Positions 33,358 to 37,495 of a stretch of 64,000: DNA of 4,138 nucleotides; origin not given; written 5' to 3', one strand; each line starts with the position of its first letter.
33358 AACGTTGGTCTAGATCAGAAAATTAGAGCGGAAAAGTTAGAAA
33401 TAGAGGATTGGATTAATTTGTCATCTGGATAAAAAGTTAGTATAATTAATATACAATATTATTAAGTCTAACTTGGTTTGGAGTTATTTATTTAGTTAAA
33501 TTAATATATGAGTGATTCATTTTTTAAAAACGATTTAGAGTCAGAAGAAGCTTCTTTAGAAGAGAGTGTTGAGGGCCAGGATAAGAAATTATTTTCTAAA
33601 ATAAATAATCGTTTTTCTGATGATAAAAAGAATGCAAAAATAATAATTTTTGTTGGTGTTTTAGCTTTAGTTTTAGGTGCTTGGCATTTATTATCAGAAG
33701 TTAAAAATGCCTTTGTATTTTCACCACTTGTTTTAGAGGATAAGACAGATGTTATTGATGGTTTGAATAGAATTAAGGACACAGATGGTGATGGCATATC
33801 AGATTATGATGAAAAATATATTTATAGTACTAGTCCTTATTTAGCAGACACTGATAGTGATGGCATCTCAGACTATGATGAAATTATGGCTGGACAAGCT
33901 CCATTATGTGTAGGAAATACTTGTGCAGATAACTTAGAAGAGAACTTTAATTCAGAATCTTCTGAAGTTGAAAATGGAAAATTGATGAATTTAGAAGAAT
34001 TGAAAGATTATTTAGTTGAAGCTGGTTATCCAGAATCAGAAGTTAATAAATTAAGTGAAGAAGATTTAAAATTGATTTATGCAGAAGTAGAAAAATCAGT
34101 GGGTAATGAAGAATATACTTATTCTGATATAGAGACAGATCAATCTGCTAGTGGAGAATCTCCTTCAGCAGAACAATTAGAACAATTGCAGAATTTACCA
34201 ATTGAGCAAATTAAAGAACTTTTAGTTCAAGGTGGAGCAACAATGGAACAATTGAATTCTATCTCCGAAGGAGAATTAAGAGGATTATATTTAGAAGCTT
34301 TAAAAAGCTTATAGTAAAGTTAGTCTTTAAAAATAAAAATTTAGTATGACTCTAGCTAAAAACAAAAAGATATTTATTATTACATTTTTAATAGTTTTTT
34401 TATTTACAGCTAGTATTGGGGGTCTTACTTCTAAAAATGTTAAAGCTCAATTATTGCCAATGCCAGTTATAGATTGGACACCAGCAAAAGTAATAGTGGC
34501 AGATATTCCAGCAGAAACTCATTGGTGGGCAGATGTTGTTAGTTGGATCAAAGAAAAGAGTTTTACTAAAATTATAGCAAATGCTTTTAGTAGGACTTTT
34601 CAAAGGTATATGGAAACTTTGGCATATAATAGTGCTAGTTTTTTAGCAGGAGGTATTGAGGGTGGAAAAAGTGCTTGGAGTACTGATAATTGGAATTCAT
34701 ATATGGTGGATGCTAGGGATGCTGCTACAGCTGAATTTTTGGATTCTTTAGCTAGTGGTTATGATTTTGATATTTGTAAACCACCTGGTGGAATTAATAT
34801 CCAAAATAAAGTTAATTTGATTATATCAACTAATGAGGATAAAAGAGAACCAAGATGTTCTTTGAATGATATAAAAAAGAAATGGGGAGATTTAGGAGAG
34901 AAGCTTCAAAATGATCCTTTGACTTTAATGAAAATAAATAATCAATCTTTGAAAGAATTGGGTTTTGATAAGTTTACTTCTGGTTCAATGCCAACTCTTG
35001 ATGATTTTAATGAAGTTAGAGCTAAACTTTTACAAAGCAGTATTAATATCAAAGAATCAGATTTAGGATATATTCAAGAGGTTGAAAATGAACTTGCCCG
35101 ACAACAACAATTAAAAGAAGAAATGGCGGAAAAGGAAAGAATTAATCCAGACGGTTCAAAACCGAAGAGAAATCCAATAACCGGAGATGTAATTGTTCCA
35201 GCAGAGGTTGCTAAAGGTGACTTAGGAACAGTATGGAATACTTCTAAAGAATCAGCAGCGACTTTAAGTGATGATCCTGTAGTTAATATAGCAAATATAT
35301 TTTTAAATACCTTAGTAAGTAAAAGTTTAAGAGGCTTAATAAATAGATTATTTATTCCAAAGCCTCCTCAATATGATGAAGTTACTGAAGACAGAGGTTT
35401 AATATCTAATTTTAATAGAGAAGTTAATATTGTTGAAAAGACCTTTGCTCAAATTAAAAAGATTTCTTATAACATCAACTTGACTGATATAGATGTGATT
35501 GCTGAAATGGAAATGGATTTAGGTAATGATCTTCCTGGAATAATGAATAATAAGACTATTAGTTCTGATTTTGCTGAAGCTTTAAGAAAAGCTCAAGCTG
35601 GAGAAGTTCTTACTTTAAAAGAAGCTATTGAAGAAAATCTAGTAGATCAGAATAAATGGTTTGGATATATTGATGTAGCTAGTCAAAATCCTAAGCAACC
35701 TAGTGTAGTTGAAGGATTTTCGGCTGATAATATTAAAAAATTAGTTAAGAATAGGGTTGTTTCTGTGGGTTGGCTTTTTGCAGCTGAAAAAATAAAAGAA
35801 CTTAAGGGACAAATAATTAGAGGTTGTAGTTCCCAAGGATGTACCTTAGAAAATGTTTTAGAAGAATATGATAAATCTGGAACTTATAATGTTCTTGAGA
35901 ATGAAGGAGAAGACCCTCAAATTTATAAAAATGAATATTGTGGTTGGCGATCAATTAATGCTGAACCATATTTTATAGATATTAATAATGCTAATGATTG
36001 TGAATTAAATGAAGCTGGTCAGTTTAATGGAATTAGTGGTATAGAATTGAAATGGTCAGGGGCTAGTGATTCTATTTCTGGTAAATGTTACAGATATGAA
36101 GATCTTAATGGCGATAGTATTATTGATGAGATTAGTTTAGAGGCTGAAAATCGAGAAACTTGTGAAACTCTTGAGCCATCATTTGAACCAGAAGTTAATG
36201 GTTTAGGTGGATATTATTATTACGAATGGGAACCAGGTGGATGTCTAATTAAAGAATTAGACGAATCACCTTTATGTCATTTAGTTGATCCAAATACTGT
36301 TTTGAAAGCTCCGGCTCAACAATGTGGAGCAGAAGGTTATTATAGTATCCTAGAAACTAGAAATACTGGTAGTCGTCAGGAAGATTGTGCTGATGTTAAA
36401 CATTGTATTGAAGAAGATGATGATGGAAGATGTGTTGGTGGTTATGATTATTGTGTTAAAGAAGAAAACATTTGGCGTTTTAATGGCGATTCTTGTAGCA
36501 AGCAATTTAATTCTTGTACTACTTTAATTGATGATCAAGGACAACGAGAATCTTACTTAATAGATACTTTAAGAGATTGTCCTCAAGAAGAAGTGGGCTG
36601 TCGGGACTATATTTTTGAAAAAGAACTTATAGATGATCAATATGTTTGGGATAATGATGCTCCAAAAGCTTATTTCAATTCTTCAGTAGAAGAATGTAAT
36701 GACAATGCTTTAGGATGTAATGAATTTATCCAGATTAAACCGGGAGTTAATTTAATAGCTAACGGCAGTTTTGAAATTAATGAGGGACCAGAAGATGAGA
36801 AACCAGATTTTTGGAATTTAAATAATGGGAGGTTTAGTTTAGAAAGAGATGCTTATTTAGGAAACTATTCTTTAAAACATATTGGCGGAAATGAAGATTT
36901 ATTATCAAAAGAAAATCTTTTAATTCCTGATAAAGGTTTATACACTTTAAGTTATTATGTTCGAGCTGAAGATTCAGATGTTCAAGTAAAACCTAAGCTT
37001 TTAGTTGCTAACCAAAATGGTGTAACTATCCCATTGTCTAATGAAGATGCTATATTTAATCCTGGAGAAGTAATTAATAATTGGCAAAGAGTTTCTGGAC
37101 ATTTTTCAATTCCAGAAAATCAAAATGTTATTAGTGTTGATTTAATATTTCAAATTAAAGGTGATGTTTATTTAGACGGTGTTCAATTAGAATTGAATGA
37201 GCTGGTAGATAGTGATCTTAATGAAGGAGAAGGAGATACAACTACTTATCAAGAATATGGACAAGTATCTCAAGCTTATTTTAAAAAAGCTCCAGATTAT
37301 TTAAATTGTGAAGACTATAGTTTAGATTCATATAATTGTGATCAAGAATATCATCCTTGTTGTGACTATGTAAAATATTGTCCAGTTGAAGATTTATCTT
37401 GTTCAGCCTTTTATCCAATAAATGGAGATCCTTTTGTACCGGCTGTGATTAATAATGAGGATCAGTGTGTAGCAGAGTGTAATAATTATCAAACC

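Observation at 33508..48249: Surface gene cluster: Ca-loop anchor protein, 3189-aa Cys-rich giant protein with three CBM4_9-like modules, VirB6/TrbL-like membrane protein with long K/E tail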

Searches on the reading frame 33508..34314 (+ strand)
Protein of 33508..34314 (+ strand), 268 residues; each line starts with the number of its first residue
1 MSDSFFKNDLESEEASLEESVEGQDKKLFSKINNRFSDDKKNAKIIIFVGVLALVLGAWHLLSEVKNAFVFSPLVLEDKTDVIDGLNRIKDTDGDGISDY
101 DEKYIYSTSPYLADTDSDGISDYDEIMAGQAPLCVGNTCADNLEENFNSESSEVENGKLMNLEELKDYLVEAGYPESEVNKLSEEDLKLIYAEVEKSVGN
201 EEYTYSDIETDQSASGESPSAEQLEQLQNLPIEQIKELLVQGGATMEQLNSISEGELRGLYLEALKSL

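Call 5: search_protein_families(library=pfam, proteins=[window:33508-34314:+], max_evalue=0.01)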
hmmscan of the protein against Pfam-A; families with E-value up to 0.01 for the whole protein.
window:33508-34314:+ (268 aa): 1 family
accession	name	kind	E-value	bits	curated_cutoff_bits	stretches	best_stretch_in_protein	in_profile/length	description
PF18884.5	TSP3_bac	-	1.4e-06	28.5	25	1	91-103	1-13/22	Bacterial TSP3 repeat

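Call 54: search_protein_families(library=ncbifam, proteins=[window:33508-34314:+], max_evalue=0.1)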
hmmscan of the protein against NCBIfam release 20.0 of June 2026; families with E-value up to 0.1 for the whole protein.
window:33508-34314:+ (268 aa): 2 families
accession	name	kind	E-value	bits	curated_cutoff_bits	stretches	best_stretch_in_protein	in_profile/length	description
NF047639.1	throspo3_MtsD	equivalog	9.1e-05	20.8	800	1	88-134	457-502/651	cell-cell cohesion protein MtsD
NF033765.2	gliding_CglD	equivalog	0.00037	18.4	400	1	87-127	203-242/1124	adventurous gliding motility lipoprotein CglD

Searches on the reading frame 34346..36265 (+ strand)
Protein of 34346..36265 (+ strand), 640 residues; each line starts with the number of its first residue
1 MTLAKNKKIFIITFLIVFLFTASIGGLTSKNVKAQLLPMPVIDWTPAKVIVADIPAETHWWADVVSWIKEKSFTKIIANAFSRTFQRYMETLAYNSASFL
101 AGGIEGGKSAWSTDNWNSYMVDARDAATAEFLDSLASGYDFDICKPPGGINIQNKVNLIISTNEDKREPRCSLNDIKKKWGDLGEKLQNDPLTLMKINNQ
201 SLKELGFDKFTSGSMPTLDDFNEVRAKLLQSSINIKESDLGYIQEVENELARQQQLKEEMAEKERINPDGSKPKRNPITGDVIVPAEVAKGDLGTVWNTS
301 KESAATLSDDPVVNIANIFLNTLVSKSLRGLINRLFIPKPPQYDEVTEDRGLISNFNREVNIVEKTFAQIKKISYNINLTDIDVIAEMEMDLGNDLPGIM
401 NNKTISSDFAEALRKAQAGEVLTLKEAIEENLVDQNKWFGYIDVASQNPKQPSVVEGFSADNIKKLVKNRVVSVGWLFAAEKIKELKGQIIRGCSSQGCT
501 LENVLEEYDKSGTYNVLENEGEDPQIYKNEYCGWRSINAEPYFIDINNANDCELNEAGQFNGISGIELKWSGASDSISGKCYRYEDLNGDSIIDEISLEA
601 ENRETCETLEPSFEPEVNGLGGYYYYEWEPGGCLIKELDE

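Call 36: search_protein_families(library=pfam, proteins=[window:34346-35845:+], max_evalue=1)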
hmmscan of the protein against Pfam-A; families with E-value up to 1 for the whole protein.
window:34346-35845:+ (500 aa): 0 families

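Call 37: find_homologous_proteins(query=window:34346-35905:+, max_evalue=0.001)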
Query window:34346-35905:+: 8000 candidates shared short words with the query, none scored E <= 0.001.

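Call 54: search_protein_families(library=ncbifam, proteins=[window:34346-36265:+], max_evalue=0.1)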
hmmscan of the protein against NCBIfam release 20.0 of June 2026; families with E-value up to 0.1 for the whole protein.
window:34346-36265:+ (640 aa): 0 families

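Call 64: search_protein_representatives(alignment_id=A3)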
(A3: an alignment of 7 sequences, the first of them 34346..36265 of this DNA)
Query: 7 sequences, 611 profile positions. Proteins with E-value up to 0.001 (for the whole library): 1309; up to 1e-10: 1159; up to 1e-30: 416. The best 150 are listed.
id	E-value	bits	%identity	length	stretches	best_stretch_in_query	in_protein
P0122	5.9e-285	963.2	-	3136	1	1-611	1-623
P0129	1.1e-245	833.5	-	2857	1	3-611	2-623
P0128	5.7e-235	798.1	-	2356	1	2-611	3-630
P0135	7.8e-231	784.4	-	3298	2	1-611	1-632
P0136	1.3e-193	661.5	-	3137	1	1-611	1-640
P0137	4.4e-156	537.5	-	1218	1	1-611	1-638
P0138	3.3e-151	521.4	-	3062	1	4-611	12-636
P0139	3.4e-135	468.5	-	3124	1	6-611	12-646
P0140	2.2e-134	465.9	-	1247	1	6-611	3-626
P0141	2.3e-59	218.1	-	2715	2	217-470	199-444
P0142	3.2e-57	211.0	-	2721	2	5-191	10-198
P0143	2.5e-52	194.8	-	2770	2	4-186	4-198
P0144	9.6e-50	186.3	-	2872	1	10-494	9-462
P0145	1.0e-49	186.2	-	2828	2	217-470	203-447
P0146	1.9e-49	185.3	-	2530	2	213-481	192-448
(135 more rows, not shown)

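Call 77: predict_structure(alignment_id=A6)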
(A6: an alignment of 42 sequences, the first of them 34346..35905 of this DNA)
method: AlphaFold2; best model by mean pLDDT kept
length: 520 residues; sequences in the alignment: 42
mean_pLDDT: 63.0   pTM: 0.33
mean pLDDT of the five models: 63.0, 62.6, 61.2, 60.6, 58.6
residues with pLDDT >= 90: 52; 70-90: 135; 50-70: 183; < 50: 150
segments of 3 or more residues with pLDDT < 50: 1-3, 25-69, 107-109, 148-167, 233-243, 304-308, 310-313, 337-359, 369-379, 512-520
pLDDT, mean of each block of 10 residues (from residue 1): 57 79 50 31 34 41 47 58 64 64 50 59 65 63 58 31 41 70 73 73 82 80 74 44 53 71 62 60 64 60 49 51 52 48 41 47 49 44 71 61 76 86 90 94 92 92 87 89 83 88 85 43
secondary structure, 60 per line:
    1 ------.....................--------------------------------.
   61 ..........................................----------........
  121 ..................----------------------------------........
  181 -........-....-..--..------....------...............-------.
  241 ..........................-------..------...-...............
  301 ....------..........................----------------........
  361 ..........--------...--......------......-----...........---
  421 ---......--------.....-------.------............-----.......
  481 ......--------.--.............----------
elements in order: H7-27 H60-102 H113-138 H173-180 H182-189 H191-194 H208-211 H218-232 H240-266 E282-284 H286-304 H311-336 H353-370 H384-389 H396-401 H407-417 H424-429 E438-442 E457-459 H460-468 H474-486 E498-500 H501-510

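Call 79: fold_search(model_id=the predicted structure, library=pdb)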
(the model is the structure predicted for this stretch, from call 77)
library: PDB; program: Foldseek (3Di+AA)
matches with E <= 10: 65; with E <= 0.001: 0
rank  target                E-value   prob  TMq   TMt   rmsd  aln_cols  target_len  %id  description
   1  6ylg_t                1.3e+00  0.05  0.11  0.12  21.2       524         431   10  Rix1-Rea1 pre-60S particle - 60S core, body 1 (rigid body refinement) (released 2020-07-29)
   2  7v35_R                1.8e+00  0.06  0.10  0.13  24.8       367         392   12  Cryo-EM structure of the GIPR/GLP-1R/GCGR triagonist peptide 20-bound human GCGR-Gs complex (released 2022-03-02)
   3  3qe6_B                1.9e+00  0.06  0.09  0.15  31.4       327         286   12  Mouse PACSIN 3 F-BAR domain structure (released 2012-01-25)
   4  3hah_A                2.3e+00  0.06  0.10  0.15  30.9       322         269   11  Crystal structure of human PACSIN1 F-BAR domain (C2 lattice) (released 2009-06-16)
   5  2f2g_A                2.4e+00  0.06  0.09  0.18  20.9       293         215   10  X-Ray Structure of Gene Product From Arabidopsis Thaliana AT3G16990 (released 2005-12-13)
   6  1moj_A                2.6e+00  0.05  0.07  0.15  17.4       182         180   13  Crystal structure of an archaeal dps-homologue from Halobacterium salinarum (released 2004-04-20)
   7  1moj_B                2.9e+00  0.04  0.07  0.15  17.4       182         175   13  Crystal structure of an archaeal dps-homologue from Halobacterium salinarum (released 2004-04-20)
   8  2x3w_C                3.1e+00  0.05  0.09  0.15  31.1       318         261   10  structure of mouse syndapin I (crystal form 2) (released 2010-04-07)
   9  2f2g_B                3.1e+00  0.04  0.08  0.15  20.9       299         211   10  X-Ray Structure of Gene Product From Arabidopsis Thaliana AT3G16990 (released 2005-12-13)
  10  5ng6_G                3.7e+00  0.02  0.09  0.06  25.7       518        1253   12  Crystal structure of FnCas12a bound to a crRNA (released 2017-06-14)
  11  9cpb_5M               4.1e+00  0.02  0.06  0.08  46.5       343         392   13  Atomic model of bovine Fallopian tube cilia doublet microtubule (48-nm periodicity) (released 2024-10-30)
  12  6yxx_BB               4.7e+00  0.02  0.07  0.09  27.5       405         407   12  State A of the Trypanosoma brucei mitoribosomal large subunit assembly intermediate (released 2020-10-14)
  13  3vz3_A                4.9e+00  0.08  0.06  0.07  17.9        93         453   16  Structural insights into substrate and cofactor selection by sp2771 (released 2013-07-10)
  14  3hai_D                4.9e+00  0.03  0.09  0.14  31.8       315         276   10  Crystal structure of human PACSIN1 F-BAR domain (P21 lattice) (released 2009-06-16)
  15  3dhg_B                4.9e+00  0.03  0.08  0.11  18.6       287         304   11  Crystal Structure of Toluene 4-Monoxygenase Hydroxylase (released 2008-12-30)
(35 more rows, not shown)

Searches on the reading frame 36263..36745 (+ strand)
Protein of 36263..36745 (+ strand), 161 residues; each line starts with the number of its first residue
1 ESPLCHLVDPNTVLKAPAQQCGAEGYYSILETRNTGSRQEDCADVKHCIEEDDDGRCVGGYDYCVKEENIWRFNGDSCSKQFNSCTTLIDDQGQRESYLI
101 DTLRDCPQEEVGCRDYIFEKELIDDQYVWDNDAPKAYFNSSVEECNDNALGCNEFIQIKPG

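Call 103: find_related_loci(query=A8, collection=metagenome_contigs, flank=10000)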
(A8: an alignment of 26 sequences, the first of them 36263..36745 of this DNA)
Query A8 (161 aa) in metagenome_contigs; peptide patterns used: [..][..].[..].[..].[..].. (x = any residue, [..] = any of these).
539 stretches matched a pattern; 497 encode a relative of the query (tblastn E <= 1e-3); the best 80 are kept; 80 distinct loci.
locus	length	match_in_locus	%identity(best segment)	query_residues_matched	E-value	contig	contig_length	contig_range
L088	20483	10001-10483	58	1-161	1e-61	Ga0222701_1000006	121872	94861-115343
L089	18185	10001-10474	58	4-161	1e-59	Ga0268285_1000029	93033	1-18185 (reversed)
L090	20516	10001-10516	41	1-161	3e-41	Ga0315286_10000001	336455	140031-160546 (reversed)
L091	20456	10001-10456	41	3-155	9e-39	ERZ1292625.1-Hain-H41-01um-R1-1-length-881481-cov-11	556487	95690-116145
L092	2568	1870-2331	45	2-158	1e-38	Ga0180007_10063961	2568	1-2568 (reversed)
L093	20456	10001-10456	42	3-155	6e-39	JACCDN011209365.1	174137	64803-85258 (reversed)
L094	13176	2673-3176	38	1-157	6e-38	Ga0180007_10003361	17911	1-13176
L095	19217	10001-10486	41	1-156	9e-38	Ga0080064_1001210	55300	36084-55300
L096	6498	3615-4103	41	3-157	6e-37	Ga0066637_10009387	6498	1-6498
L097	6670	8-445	45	6-158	7e-37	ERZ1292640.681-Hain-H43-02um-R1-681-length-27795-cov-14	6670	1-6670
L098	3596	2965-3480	41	1-156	7e-37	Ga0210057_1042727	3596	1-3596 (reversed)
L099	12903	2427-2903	37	3-161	2e-36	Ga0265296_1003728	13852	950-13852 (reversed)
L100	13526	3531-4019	41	3-157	1e-36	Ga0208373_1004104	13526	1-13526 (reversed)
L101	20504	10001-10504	40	5-156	1e-36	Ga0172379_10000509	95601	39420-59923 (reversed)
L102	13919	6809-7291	41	2-161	2e-36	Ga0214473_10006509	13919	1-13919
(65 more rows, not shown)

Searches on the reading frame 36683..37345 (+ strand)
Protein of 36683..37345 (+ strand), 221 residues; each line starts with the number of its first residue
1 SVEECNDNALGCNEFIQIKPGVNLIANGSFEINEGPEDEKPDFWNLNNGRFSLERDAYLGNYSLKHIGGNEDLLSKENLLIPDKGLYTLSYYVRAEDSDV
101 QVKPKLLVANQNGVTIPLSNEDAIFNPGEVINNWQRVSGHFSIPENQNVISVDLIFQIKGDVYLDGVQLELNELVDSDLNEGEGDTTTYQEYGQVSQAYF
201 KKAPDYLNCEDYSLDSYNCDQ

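Call 36: search_protein_families(library=pfam, proteins=[window:36683-37345:+], max_evalue=1)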
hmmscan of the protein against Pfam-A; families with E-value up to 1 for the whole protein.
window:36683-37345:+ (221 aa): 2 families
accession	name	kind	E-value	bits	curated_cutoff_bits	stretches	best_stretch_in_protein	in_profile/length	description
PF02018.23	CBM_4_9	-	3.1e-05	24.8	25.9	1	23-158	2-131/136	Carbohydrate binding domain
PF02645.21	DegV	-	0.095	12.5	27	1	145-201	18-74/280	Uncharacterised protein, DegV family COG1307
